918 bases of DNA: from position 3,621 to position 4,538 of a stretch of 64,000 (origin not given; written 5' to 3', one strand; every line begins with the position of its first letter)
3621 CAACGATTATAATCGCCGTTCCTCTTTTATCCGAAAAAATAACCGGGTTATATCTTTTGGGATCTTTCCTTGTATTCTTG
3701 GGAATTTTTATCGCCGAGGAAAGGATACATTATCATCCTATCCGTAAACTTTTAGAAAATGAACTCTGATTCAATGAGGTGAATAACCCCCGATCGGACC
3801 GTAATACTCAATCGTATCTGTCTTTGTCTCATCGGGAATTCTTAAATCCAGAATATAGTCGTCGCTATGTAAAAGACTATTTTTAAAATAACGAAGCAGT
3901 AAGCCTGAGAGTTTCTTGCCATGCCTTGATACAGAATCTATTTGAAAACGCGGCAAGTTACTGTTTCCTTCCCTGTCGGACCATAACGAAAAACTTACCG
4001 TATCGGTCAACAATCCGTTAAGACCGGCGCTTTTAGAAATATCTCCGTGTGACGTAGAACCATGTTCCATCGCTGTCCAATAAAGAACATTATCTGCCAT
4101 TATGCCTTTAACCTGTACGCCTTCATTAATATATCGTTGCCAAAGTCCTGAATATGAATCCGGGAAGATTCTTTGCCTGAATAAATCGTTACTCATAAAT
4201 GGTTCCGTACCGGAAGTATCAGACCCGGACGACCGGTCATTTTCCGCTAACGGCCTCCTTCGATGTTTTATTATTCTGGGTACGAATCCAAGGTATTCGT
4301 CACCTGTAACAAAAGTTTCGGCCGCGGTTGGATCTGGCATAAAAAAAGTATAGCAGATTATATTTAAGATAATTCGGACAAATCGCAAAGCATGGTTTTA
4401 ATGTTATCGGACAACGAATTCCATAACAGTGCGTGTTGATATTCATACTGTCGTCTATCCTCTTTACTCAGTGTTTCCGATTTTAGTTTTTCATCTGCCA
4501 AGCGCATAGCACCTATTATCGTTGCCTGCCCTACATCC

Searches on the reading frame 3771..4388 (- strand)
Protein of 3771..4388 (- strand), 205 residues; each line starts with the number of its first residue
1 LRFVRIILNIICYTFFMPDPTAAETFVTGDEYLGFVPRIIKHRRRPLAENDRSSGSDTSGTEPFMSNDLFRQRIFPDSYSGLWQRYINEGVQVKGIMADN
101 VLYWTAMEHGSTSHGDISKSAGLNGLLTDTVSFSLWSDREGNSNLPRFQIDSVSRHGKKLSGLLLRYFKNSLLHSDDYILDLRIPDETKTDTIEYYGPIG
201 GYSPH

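Call 4: search_protein_families(library=pfam, proteins=[window:3771-4388:-], max_evalue=1)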
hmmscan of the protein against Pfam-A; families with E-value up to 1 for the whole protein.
window:3771-4388:- (205 aa): 0 families

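Call 5: search_protein_families(library=ncbifam, proteins=[window:3771-4388:-], max_evalue=1)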
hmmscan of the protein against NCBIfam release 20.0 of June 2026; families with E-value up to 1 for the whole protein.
window:3771-4388:- (205 aa): 0 families

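Call 6: search_protein_families(library=padloc, proteins=[window:3771-4388:-], max_evalue=1)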
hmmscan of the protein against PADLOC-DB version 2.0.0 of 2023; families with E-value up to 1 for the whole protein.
window:3771-4388:- (205 aa): 0 families

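Call 8: find_homologous_proteins(query=window:3771-4340:-, max_evalue=0.01)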
Query window:3771-4340:- (189 aa): 1 proteins with E <= 0.01 among 49 candidates.
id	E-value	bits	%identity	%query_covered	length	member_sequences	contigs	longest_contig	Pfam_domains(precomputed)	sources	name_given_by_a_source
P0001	1.6e-124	431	100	100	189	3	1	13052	-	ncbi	-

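Call 24: search_protein_representatives(protein=window:3771-4388:-)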
Query: 205 residues. Proteins with E-value up to 0.001 (for the whole library): 3; up to 1e-10: 2; up to 1e-30: 1. The best 3 are listed.
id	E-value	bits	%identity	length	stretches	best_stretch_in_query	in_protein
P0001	8.2e-125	430.8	100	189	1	17-205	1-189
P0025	1.4e-26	109.9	36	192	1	18-202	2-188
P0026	1.9e-05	40.9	40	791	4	117-147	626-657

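Call 27: find_encoding_contigs(protein=P0025, flank=8000, max_places=5)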
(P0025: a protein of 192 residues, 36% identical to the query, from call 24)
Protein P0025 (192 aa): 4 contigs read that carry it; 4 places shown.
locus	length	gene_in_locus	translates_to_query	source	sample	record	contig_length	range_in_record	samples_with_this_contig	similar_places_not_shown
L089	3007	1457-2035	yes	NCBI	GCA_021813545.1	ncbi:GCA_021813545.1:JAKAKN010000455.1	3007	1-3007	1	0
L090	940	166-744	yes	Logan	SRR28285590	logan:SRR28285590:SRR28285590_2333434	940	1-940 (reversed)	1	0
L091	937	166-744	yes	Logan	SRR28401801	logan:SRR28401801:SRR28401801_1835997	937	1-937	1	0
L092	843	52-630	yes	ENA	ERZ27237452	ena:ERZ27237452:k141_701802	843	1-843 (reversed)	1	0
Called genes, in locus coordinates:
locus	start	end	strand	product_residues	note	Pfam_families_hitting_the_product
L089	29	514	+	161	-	PF18931:DUF5680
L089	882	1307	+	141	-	PF01230:HIT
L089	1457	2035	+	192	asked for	-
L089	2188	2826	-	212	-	-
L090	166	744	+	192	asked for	-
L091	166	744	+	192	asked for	-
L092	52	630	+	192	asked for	-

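Call 34: predict_structure(alignment_id=A2)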
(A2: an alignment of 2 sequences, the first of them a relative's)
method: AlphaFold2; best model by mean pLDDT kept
length: 189 residues; sequences in the alignment: 2
mean_pLDDT: 65.5   pTM: 0.66
mean pLDDT of the five models: 65.5, 65.1, 63.8, 61.5, 59.0
residues with pLDDT >= 90: 9; 70-90: 106; 50-70: 23; < 50: 51
segments of 3 or more residues with pLDDT < 50: 1-49
pLDDT, mean of each block of 10 residues (from residue 1): 27 31 30 26 38 76 75 85 85 71 69 81 67 83 85 79 85 76 76
secondary structure, 60 per line:
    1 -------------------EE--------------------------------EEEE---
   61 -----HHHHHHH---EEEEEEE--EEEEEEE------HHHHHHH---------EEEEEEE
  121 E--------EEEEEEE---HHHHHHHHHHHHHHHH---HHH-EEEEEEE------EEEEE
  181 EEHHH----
elements in order: E54-57 H66-72 E76-82 E85-91 H98-104 E114-121 E130-136 H140-155 E163-169 E176-182

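Call 39: fold_search(model_id=the predicted structure, library=pdb)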
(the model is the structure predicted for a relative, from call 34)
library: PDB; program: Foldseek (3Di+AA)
matches with E <= 10: 349; with E <= 0.001: 0
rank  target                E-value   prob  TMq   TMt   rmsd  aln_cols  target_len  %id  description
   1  3q2b                  7.4e-02  0.54  0.26  0.38   7.1       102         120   13  Crystal Structure of an Actin Depolymerizing Factor (released 2011-06-01)
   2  7ccc_B                1.0e-01  0.54  0.28  0.17   7.3       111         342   15  The structure of the actin filament uncapping complex mediated by twinfilin (released 2021-02-03)
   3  1m4j_A                2.0e-01  0.38  0.27  0.35   7.3       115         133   14  CRYSTAL STRUCTURE OF THE N-TERMINAL ADF-H DOMAIN OF MOUSE TWINFILIN ISOFORM-1 (released 2002-11-13)
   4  1bo4_B                2.2e-01  0.09  0.21  0.26  13.2       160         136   11  CRYSTAL STRUCTURE OF A GCN5-RELATED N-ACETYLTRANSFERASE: SERRATIA MARESCENS AMINOGLYCOSIDE 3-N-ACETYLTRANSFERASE (released 1998-10-07)
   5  8g6d_G                3.0e-01  0.16  0.18  0.20  13.1       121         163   12  HSV-1 Nuclear Egress Complex (SUP; UL31-R229L) (released 2024-01-10)
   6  5xj2_D                3.0e-01  0.16  0.15  0.08   8.0        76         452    9  Structure of spRlmCD with U747 RNA (released 2017-11-01)
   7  1bo4_A                3.6e-01  0.15  0.19  0.23   6.0        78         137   13  CRYSTAL STRUCTURE OF A GCN5-RELATED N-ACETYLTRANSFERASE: SERRATIA MARESCENS AMINOGLYCOSIDE 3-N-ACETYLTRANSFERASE (released 1998-10-07)
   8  8viz_G                3.8e-01  0.14  0.24  0.08  20.3       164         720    8  Structure of full-length gelsolin bound to the barbed end of F-actin (released 2024-10-16)
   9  5xj2_A                4.1e-01  0.12  0.16  0.08   7.9        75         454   11  Structure of spRlmCD with U747 RNA (released 2017-11-01)
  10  9k3e_B                4.1e-01  0.08  0.16  0.25  12.7       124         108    7  DddB(BadTF3) dsDNA deaminase (released 2024-11-27)
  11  8g6d_K                4.1e-01  0.08  0.16  0.17  12.5       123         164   10  HSV-1 Nuclear Egress Complex (SUP; UL31-R229L) (released 2024-01-10)
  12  4zxs_C                6.6e-01  0.09  0.17  0.19  12.8       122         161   10  HSV-1 nuclear egress complex (released 2015-11-11)
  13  2kvk_MODEL_1_A        7.4e-01  0.15  0.28  0.34   5.6       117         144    6  Solution structure of ADF/cofilin (LDCOF) from Leishmania donovani (released 2010-07-28)
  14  5xj2_C                7.4e-01  0.11  0.15  0.08   7.7        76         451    9  Structure of spRlmCD with U747 RNA (released 2017-11-01)
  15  4wgk_A                7.4e-01  0.08  0.14  0.06   6.4        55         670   20  Crystal structure of human neutral ceramidase with Zn-bound phosphate (released 2015-07-08)
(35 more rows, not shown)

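Call 42: search_solved_structures(query=A2, max_evalue=10)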
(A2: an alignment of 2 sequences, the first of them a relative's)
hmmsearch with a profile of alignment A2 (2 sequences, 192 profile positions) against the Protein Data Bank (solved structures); distinct sequences matched with E-value up to 10: 1.
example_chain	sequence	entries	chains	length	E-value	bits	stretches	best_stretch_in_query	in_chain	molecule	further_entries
7qy5_B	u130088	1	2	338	0.053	16.7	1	38-161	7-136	NURS complex subunit pir2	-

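Call 45: fold_search(model_id=the predicted structure, library=viral)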
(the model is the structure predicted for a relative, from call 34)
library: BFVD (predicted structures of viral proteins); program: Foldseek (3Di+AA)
matches with E <= 10: 343; with E <= 0.001: 0
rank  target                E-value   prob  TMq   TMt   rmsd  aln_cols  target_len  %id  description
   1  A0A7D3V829            4.5e-02  0.35  0.22  0.16  11.6       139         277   11  Endonuclease/exonuclease/phosphatase superfamily [Fadolivirus 2]
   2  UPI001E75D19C         5.4e-02  0.66  0.20  0.25   4.1        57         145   18  (no name look-up for this kind of identifier)
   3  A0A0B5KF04            6.1e-02  0.15  0.21  0.14  23.0       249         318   11  Putative phosphoprotein [Wuhan House Fly Virus 1]
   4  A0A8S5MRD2            8.3e-02  0.25  0.25  0.11  16.6       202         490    9  Minor capsid protein [Siphoviridae sp. ctqED62]
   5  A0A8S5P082            1.2e-01  0.11  0.18  0.08  15.3       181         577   10  Minor capsid protein [Siphoviridae sp. ctwhn18]
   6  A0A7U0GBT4            1.4e-01  0.35  0.24  0.33  11.6       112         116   10  Uncharacterized protein [Klebsiella phage vB_KpM_FBKp24]
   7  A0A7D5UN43            1.6e-01  0.21  0.20  0.21   6.3        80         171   18  (no name in the UniProt tables at hand)
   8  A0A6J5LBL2            1.6e-01  0.15  0.24  0.12  21.5       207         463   14  Uncharacterized protein [uncultured Caudovirales phage]
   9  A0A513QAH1            2.2e-01  0.05  0.12  0.07  16.4       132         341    9  NSP1 (Fragment) [Porcine rotavirus C]
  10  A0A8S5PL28            2.6e-01  0.23  0.21  0.25   6.2        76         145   14  Uncharacterized protein [Podoviridae sp. ctnCN2]
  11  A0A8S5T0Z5            3.2e-01  0.15  0.25  0.10  14.2       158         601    9  PolyVal ADP-Ribosyltransferase [Myoviridae sp. ctWb16]
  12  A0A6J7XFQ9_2          3.2e-01  0.11  0.22  0.04  21.8       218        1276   12  RadC-like JAB domain containing protein [uncultured Caudovirales phage]
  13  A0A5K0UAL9            3.2e-01  0.05  0.14  0.09  23.9       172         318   13  Uncharacterized protein [Yasminevirus sp. GU-2018]
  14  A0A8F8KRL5            3.2e-01  0.05  0.16  0.06  17.6       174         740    9  mRNA guanylyltransferase [Clandestinovirus]
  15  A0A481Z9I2            3.4e-01  0.28  0.22  0.10   5.5        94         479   11  ADP-ribosylglycohydrolase [Pithovirus LCPAC304]
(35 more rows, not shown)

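Call 49: find_related_loci(query=A2, collection=viral_contigs, flank=6000)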
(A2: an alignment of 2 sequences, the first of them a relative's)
Query A2 (189 aa) in viral_contigs; peptide patterns used: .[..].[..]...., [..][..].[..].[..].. (x = any residue, [..] = any of these).
53 stretches matched a pattern, but none encodes a relative of the query by tblastn (E <= 1e-3).

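Call 59: search_protein_families(library=phrogs, proteins=[P0001, P0025], max_evalue=1)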
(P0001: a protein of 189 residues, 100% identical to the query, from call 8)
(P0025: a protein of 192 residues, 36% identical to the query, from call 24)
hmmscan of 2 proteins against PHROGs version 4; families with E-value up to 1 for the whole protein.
P0001 (189 aa): 0 families

P0025 (192 aa): 0 families

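Call 60: search_protein_families(library=pfam, proteins=[P0025, P0001, L089:2188-2826:-], max_evalue=10)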
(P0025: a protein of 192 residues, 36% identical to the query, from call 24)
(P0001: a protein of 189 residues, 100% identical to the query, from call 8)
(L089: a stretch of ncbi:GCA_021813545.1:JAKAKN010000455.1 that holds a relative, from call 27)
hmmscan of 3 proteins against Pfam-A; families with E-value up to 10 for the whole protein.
P0025 (192 aa): 1 family
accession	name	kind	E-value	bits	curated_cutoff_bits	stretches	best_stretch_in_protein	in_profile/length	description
PF23369.1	Vp25_capsid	-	0.25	11.2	27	1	45-105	43-100/217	Capsid protein Vp25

P0001 (189 aa): 0 families

L089:2188-2826:- (212 aa): 0 families

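Call 86: search_dna_similar(query=P0001, collection=phages, mode=protein, max_evalue=1, max_rows=5)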
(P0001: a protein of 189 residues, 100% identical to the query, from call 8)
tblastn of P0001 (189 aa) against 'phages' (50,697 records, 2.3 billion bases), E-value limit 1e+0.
No match.

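Call 87: search_dna_similar(query=P0001, collection=plasmids, mode=protein, max_evalue=1, max_rows=5)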
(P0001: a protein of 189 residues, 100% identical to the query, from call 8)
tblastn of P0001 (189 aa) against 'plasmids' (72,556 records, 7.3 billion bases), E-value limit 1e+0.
No match.

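Call 102: search_protein_families(library=padloc, proteins=[L174:8830-9090:+, P0030, L174:9103-9900:+, L174:9946-10674:+], max_evalue=0.1)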
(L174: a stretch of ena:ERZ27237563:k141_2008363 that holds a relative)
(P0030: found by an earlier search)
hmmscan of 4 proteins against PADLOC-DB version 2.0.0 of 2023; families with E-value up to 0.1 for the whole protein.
L174:8830-9090:+ (86 aa): 1 family
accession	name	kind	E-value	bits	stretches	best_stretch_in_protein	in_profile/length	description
PDLC03599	REase_MTase_IIG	-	0.042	9.7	1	6-64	347-406/959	Type IIG restriction enzyme-methyltransferase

P0030 (200 aa): 0 families

L174:9103-9900:+ (265 aa): 0 families

L174:9946-10674:+ (242 aa): 0 families

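Call 103: search_protein_families(library=pfam, proteins=[L174:9946-10674:+, L174:8830-9090:+, L174:9103-9900:+, P0030], max_evalue=1)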
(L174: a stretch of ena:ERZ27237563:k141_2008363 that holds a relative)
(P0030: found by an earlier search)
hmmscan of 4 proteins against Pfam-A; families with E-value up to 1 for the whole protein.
L174:9946-10674:+ (242 aa): 1 family
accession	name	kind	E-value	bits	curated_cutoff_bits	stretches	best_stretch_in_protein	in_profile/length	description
PF01926.29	MMR_HSR1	-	0.13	12.8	21.9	1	39-141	7-92/113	50S ribosome-binding GTPase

L174:8830-9090:+ (86 aa): 0 families

L174:9103-9900:+ (265 aa): 3 families
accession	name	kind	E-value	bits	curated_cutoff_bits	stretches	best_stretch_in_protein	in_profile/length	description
PF03372.29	Exo_endo_phos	-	4.5e-13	49.9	24.5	1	4-257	1-225/225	Endonuclease/Exonuclease/phosphatase family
PF14529.12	Exo_endo_phos_2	-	0.00053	20.3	27.4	1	168-260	13-116/117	Endonuclease-reverse transcriptase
PF22423.2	AmyB_C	-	0.11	12.8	27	1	171-203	9-41/88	Alpha-amylase-like, C-terminal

P0030 (200 aa): 1 family
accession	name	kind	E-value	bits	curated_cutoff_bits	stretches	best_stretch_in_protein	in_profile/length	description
PF23369.1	Vp25_capsid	-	0.059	13.2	27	1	45-105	43-100/217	Capsid protein Vp25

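Call 112: search_solved_structures(query=A7, max_evalue=10)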
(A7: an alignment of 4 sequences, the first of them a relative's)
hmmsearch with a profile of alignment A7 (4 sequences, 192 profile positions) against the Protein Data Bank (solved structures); distinct sequences matched with E-value up to 10: 1.
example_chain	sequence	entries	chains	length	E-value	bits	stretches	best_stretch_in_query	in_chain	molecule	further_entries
7qy5_B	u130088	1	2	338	0.0061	19.7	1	35-162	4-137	NURS complex subunit pir2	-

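Call 113: search_solved_structures(query=A7, max_evalue=1, show_alignments=1)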
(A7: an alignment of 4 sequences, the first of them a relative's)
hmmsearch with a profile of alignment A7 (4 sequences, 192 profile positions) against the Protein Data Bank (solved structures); distinct sequences matched with E-value up to 1: 1.
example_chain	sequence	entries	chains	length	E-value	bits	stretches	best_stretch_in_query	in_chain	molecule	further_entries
7qy5_B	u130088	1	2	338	0.0061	19.7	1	35-162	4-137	NURS complex subunit pir2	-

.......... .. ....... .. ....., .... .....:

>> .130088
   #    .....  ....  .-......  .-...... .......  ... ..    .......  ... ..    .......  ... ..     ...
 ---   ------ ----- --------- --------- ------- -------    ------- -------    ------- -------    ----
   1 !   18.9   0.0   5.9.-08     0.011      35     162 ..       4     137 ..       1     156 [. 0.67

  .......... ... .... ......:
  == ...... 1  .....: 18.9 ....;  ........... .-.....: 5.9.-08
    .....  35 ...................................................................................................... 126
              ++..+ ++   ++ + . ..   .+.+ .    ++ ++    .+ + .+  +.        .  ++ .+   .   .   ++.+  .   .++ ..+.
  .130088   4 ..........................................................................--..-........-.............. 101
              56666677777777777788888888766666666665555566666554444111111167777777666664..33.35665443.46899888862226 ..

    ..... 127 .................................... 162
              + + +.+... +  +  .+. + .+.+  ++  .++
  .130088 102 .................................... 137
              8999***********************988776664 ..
